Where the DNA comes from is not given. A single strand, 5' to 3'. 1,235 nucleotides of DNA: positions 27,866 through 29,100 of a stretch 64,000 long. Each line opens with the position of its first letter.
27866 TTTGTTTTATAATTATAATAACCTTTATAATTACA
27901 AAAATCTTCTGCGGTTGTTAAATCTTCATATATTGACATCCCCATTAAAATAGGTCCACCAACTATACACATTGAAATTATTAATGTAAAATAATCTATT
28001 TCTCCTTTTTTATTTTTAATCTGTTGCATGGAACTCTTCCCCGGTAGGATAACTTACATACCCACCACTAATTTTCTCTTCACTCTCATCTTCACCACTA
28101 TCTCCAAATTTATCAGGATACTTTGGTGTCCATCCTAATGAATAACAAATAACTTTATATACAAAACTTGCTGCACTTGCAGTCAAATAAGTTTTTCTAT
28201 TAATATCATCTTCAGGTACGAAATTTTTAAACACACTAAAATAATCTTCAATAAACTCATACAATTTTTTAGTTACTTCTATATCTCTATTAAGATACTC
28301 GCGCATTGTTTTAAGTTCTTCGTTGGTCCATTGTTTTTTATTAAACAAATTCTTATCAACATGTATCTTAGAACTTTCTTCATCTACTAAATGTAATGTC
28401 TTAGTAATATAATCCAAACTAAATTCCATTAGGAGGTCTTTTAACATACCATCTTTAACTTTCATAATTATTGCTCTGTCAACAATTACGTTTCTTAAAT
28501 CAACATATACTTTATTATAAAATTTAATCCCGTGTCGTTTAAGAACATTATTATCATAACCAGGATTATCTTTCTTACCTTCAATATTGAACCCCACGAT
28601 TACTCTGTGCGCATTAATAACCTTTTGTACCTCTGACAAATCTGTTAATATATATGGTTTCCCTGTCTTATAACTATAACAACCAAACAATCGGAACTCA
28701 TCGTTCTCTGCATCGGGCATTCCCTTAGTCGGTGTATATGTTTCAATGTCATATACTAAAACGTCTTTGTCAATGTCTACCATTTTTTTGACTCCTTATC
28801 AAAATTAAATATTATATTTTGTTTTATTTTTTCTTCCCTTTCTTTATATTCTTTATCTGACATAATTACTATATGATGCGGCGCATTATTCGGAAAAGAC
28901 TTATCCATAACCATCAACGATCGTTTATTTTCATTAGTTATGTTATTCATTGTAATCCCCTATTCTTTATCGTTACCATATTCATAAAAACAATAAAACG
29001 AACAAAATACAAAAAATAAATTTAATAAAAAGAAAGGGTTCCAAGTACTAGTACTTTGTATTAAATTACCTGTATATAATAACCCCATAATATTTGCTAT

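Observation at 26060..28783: Family B DNA polymerase split exactly between pre-motif A and motif A by a 630-bp insert carrying two paralogous small membrane-protein genes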

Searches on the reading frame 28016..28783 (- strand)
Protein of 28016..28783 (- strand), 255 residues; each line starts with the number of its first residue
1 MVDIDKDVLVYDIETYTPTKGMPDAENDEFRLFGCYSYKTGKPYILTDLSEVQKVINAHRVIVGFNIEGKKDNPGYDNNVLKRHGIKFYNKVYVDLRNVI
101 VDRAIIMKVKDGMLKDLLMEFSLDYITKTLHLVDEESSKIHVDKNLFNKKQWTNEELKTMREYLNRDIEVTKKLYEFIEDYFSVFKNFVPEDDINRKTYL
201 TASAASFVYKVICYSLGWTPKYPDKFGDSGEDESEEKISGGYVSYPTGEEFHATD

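Call 3: search_protein_families(library=pfam, proteins=[window:28016-28783:-], max_evalue=0.1)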
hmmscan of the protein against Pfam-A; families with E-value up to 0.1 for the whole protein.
window:28016-28783:- (255 aa): 2 families
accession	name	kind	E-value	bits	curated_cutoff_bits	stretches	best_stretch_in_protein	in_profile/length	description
PF14129.11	DUF4296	-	0.01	16.8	27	0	114-182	10-81/87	Domain of unknown function (DUF4296)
PF07295.17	DUF1451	-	0.075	13.6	26.1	0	142-175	21-54/146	Zinc-ribbon containing domain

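Call 4: search_protein_families(library=phrogs, proteins=[window:28016-28783:-], max_evalue=0.1)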
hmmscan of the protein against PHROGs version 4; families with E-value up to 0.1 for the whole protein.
window:28016-28783:- (255 aa): 5 families
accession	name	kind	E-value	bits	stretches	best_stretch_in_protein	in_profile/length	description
phrog_17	-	DNA, RNA and nucleotide metabolism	2.2e-06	26.9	1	5-185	669-831/1445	DNA polymerase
phrog_1252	-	DNA, RNA and nucleotide metabolism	0.00019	21.1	1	5-206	51-250/663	DNA polymerase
phrog_403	-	DNA, RNA and nucleotide metabolism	0.0028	17.6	1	54-191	136-260/321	DNA polymerase exonuclease subunit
phrog_14074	-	head and packaging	0.043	13.5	1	119-195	362-440/504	virion structural protein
phrog_14431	-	unknown function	0.068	14.5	0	150-196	10-56/131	-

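Call 97: list_cluster_members(proteins=[L018:905-1672:+, window:28019-28783:-, window:27739-28029:-])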
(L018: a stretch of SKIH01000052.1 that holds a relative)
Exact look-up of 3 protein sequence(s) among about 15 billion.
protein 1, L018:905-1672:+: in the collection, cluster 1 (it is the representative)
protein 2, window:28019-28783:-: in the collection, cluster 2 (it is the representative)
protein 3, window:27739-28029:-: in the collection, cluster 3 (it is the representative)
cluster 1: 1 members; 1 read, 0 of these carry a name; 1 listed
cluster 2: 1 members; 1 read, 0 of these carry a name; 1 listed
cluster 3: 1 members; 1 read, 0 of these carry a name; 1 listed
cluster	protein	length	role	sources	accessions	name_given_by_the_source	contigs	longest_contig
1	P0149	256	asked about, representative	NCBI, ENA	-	-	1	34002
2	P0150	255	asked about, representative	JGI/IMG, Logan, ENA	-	-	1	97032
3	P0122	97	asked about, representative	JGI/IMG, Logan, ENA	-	-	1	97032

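Call 100: find_encoding_contigs(protein=P0149, flank=5000, max_places=4)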
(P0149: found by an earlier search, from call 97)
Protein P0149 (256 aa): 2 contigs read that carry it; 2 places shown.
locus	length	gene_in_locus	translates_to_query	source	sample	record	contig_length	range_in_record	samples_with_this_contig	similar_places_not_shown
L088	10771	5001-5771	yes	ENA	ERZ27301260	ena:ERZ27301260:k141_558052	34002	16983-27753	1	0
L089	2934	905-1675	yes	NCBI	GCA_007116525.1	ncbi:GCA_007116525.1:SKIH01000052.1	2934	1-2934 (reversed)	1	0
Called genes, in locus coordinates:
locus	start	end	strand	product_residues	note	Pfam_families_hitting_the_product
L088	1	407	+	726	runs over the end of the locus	PF12705:PDDEXK_1, PF00270:DEAD, PF04851:ResIII, PF00271:Helicase_C, PF16203:ERCC3_RAD25_C (weak)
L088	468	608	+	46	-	-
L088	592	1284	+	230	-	-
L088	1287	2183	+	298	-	PF13177:DNA_pol3_delta2, PF00004:AAA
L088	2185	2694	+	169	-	-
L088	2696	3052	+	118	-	-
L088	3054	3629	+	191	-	-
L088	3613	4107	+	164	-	-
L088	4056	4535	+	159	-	-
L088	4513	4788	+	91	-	-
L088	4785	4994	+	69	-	-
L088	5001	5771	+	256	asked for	-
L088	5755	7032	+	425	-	PF00136:DNA_pol_B (faint)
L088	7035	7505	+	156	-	-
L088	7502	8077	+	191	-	-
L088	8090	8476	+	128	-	-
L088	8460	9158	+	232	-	-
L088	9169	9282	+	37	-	-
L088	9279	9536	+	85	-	-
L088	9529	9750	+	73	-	-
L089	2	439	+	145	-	?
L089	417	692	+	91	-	-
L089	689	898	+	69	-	-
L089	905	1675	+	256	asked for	-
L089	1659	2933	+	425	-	?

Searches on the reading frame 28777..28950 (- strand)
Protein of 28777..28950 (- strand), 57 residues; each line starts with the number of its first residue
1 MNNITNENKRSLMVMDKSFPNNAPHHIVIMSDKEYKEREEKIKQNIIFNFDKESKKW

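Call 3: search_protein_families(library=pfam, proteins=[window:28777-28950:-], max_evalue=0.1)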
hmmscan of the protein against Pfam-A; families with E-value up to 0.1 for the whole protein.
window:28777-28950:- (57 aa): 0 families

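Call 4: search_protein_families(library=phrogs, proteins=[window:28777-28950:-], max_evalue=0.1)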
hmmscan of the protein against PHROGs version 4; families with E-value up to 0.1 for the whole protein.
window:28777-28950:- (57 aa): 1 family
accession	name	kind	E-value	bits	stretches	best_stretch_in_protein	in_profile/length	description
phrog_18690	-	unknown function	0.09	13.9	1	3-41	36-74/99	-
